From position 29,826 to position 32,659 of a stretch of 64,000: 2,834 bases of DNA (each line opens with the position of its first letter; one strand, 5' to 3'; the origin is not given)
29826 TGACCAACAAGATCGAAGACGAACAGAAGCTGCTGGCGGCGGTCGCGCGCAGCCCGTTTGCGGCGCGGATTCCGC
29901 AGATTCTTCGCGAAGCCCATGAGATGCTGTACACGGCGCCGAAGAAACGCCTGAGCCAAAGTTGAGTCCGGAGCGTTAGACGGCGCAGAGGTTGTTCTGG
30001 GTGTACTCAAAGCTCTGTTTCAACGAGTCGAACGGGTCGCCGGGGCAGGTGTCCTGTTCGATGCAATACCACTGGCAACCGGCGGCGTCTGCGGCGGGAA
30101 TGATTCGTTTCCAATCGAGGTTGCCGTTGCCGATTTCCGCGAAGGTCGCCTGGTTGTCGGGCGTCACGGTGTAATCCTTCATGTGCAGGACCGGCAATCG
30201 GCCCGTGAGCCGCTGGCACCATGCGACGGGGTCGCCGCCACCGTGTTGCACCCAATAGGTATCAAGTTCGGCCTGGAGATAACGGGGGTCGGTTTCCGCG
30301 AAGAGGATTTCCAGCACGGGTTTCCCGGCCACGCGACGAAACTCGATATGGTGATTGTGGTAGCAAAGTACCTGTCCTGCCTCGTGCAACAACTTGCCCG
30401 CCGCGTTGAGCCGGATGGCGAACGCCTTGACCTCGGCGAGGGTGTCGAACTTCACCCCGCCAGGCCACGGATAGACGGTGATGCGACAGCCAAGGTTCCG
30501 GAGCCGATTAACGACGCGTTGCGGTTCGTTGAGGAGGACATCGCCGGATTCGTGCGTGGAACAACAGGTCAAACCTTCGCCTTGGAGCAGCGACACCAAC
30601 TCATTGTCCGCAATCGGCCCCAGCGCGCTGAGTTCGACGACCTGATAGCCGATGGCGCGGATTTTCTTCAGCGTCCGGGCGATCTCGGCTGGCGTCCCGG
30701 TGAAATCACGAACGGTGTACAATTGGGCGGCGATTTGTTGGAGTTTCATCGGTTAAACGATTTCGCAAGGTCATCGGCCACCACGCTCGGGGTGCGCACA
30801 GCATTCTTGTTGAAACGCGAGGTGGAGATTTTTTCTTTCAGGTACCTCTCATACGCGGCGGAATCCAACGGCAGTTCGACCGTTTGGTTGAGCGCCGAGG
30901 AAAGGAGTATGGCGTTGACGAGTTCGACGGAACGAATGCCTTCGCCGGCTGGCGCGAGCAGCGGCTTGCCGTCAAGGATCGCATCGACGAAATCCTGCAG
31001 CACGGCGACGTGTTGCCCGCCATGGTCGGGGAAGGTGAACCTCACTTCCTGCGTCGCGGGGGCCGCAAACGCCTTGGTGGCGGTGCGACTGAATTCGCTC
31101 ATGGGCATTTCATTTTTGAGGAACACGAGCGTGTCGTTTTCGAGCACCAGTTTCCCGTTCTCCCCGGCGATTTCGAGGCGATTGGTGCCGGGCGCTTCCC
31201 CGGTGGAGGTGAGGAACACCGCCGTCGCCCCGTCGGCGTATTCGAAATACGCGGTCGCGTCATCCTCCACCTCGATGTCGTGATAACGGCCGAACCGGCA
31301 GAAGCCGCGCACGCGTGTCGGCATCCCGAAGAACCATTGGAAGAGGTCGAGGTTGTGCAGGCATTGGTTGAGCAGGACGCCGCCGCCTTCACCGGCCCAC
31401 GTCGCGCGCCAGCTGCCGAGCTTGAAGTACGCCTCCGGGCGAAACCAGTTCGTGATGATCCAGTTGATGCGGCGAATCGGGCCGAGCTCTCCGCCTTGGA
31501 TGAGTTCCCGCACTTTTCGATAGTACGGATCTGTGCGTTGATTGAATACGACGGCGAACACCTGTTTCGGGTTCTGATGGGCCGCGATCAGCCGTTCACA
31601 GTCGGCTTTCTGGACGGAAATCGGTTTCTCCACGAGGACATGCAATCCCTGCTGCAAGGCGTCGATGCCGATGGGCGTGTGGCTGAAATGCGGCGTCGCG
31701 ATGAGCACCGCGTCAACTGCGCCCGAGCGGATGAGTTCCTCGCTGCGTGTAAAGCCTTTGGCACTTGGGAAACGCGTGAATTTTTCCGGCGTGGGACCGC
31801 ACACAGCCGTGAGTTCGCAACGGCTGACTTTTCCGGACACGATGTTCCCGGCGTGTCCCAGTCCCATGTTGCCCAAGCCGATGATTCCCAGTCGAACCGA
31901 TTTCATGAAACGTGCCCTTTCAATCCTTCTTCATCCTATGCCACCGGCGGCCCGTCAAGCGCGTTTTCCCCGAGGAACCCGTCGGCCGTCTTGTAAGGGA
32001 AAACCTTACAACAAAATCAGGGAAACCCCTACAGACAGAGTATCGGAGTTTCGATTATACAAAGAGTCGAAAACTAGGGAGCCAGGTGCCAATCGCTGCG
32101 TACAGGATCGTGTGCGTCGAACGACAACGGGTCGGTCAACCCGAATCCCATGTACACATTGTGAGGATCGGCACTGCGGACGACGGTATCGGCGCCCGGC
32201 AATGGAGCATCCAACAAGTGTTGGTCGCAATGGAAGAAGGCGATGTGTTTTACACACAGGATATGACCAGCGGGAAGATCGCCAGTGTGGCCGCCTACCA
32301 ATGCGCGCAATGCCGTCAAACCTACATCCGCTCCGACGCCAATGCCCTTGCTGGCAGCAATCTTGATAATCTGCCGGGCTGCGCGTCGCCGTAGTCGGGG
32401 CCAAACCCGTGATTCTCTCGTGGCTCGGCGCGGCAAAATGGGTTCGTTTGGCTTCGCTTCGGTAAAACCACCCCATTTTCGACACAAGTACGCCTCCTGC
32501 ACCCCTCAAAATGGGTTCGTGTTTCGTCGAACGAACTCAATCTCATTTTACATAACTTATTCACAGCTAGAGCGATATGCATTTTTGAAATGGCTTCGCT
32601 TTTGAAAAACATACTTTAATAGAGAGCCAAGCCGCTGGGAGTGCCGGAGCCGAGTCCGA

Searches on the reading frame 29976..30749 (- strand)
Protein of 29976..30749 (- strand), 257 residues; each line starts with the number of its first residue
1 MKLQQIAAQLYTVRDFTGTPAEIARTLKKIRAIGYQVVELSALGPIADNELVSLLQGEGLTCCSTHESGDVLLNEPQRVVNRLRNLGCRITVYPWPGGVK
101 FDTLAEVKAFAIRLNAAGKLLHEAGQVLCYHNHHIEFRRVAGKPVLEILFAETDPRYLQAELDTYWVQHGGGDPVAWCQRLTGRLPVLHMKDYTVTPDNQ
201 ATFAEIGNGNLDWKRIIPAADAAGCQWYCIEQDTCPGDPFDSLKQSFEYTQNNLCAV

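Call 38: search_protein_families(library=pfam, proteins=[window:29976-30749:-], max_evalue=1)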
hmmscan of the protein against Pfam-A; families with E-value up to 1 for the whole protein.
window:29976-30749:- (257 aa): 2 families
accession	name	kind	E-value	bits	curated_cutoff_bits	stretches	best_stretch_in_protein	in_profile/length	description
PF01261.30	AP_endonuc_2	-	2.6e-12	47.4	31.1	1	28-247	2-243/249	Xylose isomerase-like TIM barrel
PF11343.13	DUF3145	-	0.0053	16.8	25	1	17-77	51-109/156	Protein of unknown function (DUF3145)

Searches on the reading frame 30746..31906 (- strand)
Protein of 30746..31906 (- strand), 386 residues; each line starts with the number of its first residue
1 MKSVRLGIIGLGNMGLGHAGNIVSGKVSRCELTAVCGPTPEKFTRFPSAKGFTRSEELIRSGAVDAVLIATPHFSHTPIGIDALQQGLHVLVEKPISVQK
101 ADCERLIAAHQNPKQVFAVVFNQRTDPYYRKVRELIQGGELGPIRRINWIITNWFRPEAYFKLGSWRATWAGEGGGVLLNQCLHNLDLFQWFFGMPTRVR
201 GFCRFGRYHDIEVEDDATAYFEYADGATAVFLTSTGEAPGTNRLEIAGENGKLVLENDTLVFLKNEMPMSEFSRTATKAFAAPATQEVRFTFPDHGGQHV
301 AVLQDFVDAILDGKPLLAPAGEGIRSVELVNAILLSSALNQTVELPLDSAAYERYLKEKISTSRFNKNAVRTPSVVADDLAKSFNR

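Call 37: search_protein_families(library=ncbifam, proteins=[window:30746-31906:-], max_evalue=0.01)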
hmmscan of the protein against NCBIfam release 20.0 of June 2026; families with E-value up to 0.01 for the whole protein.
window:30746-31906:- (386 aa): 9 families
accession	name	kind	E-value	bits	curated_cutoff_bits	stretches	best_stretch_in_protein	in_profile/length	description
TIGR04380.1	myo_inos_iolG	equivalog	2e-34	119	355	1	4-343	2-329/330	inositol 2-dehydrogenase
NF040723.1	UDP-GlcNAcDh_Arch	equivalog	3.3e-20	72.8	450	1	4-251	1-233/302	UDP-N-acetylglucosamine 3-dehydrogenase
NF008607.0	PRK11579.1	subfamily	8.4e-19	67.8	330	1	3-200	4-196/346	oxidoreductase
NF052479.1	LevoglcsnDh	equivalog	1.3e-16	60.3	650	1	45-200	55-209/386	levoglucosan dehydrogenase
NF041392.1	XylDh_Gfo6_Halo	equivalog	1.6e-16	60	350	1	3-345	16-350/350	D-xylose 1-dehydrogenase Gfo6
NF058561.1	BT_2158_fam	equivalog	3.1e-12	45.8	750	1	9-149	41-182/487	glycoside 3-dehydrogenase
NF052679.1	InsChiInosDhIolG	equivalog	1e-11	44.4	540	1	3-142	2-146/343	bifunctional inositol 2-dehydrogenase/D-chiro-inositol 1-dehydrogenase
NF007574.0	PRK10206.1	equivalog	1.6e-08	34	352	1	54-225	56-218/345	oxidoreductase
NF058563.1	BT_2159_fam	equivalog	7.7e-07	28.4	650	1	4-144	1-143/350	disaccharide 3-dehydrogenase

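Call 38: search_protein_families(library=pfam, proteins=[window:30746-31906:-], max_evalue=1)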
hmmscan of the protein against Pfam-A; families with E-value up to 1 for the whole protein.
window:30746-31906:- (386 aa): 6 families
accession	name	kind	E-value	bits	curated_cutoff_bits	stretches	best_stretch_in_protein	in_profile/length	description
PF22725.1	GFO_IDH_MocA_C3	-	1.9e-30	105.8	27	1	129-253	1-123/124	GFO/IDH/MocA C-terminal domain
PF02894.22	GFO_IDH_MocA_C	-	2.9e-26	93.1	22.9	1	133-345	1-218/218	Oxidoreductase family, C-terminal alpha/beta domain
PF01408.29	GFO_IDH_MocA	-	7.9e-20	72.2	24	1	5-119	2-118/120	Oxidoreductase family, NAD-binding Rossmann fold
PF22685.1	Gal80p_C-like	-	0.07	13.7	29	1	127-197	1-72/152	Gal80p, C-terminal domain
PF08545.16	ACP_syn_III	-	0.083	13.2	24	0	216-241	45-69/80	3-Oxoacyl-[acyl-carrier-protein (ACP)] synthase III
PF03807.23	F420_oxidored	-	0.086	13.9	21.6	1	5-73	1-69/94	NADP oxidoreductase coenzyme F420-dependent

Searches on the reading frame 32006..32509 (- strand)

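Call 37: search_protein_families(library=ncbifam, proteins=[window:32006-32509:-], max_evalue=0.01)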
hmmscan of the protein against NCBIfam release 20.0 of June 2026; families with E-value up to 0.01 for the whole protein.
window:32006-32509:- (167 aa): 0 families

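Call 38: search_protein_families(library=pfam, proteins=[window:32006-32509:-], max_evalue=1)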
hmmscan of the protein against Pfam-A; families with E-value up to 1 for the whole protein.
window:32006-32509:- (167 aa): 1 family
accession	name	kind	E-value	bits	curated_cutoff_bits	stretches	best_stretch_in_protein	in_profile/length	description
PF17638.7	UL42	-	0.78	10.2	25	1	25-54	14-43/125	HCMV UL42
